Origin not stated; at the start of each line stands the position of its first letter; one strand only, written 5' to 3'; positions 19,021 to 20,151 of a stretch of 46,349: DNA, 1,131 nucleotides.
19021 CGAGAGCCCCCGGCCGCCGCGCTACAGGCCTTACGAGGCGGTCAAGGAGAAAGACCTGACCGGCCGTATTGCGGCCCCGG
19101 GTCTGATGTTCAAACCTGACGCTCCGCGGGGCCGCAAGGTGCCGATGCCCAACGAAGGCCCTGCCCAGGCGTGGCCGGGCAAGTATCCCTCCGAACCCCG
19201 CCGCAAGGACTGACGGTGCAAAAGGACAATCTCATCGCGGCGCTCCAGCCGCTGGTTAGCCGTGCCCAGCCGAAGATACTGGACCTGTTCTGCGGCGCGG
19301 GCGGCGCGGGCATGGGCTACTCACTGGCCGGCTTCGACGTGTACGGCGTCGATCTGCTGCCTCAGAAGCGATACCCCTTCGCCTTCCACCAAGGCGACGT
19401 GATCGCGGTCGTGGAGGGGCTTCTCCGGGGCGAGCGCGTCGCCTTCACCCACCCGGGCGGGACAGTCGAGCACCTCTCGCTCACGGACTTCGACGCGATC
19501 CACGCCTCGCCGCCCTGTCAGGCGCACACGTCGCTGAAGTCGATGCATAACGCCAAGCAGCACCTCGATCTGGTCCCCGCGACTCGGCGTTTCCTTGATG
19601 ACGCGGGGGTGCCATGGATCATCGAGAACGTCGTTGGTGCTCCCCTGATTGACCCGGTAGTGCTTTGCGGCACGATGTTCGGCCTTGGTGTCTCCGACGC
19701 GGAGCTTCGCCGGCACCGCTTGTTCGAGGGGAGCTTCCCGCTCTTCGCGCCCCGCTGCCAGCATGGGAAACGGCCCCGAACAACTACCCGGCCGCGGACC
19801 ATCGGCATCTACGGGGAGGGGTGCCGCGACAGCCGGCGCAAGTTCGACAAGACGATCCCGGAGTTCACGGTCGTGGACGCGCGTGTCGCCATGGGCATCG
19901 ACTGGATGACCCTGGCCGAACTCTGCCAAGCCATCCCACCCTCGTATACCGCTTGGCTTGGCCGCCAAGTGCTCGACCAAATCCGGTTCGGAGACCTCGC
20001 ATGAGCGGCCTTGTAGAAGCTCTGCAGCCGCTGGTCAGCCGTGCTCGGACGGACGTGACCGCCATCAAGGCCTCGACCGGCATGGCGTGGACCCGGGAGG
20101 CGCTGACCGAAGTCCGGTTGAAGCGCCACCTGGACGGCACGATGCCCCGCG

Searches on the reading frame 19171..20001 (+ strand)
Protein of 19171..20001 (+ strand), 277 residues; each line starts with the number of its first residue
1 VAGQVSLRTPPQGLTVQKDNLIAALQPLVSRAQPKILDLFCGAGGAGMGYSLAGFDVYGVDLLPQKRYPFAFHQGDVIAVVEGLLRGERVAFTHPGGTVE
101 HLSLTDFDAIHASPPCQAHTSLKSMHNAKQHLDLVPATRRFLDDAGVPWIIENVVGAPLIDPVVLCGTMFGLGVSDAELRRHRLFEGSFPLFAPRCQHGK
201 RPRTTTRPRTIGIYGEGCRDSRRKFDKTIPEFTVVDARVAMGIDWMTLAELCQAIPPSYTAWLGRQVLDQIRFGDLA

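Call 26: search_protein_families(library=phrogs, proteins=[window:19171-20001:+], max_evalue=0.001)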
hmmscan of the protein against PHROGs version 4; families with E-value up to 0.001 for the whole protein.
window:19171-20001:+ (277 aa): 4 families
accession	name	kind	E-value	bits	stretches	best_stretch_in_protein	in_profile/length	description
phrog_363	-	other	2.1e-33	116.9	1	31-267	51-214/327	DNA methyltransferase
phrog_116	-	other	4e-09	36.4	1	33-156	207-324/779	DNA methyltransferase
phrog_757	-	other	5.5e-06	26.7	1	31-156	12-130/247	DNA methyltransferase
phrog_5999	-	other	1.1e-05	26.3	0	35-54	4-23/109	DNA methyltransferase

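Call 27: search_protein_families(library=pfam, proteins=[window:19171-20001:+], max_evalue=0.001)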
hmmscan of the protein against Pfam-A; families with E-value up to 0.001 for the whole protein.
window:19171-20001:+ (277 aa): 0 families

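Call 59: search_protein_families(library=ncbifam, proteins=[window:19171-20001:+], max_evalue=0.01)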
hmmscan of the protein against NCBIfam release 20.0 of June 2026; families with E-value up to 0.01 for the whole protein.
window:19171-20001:+ (277 aa): 0 families
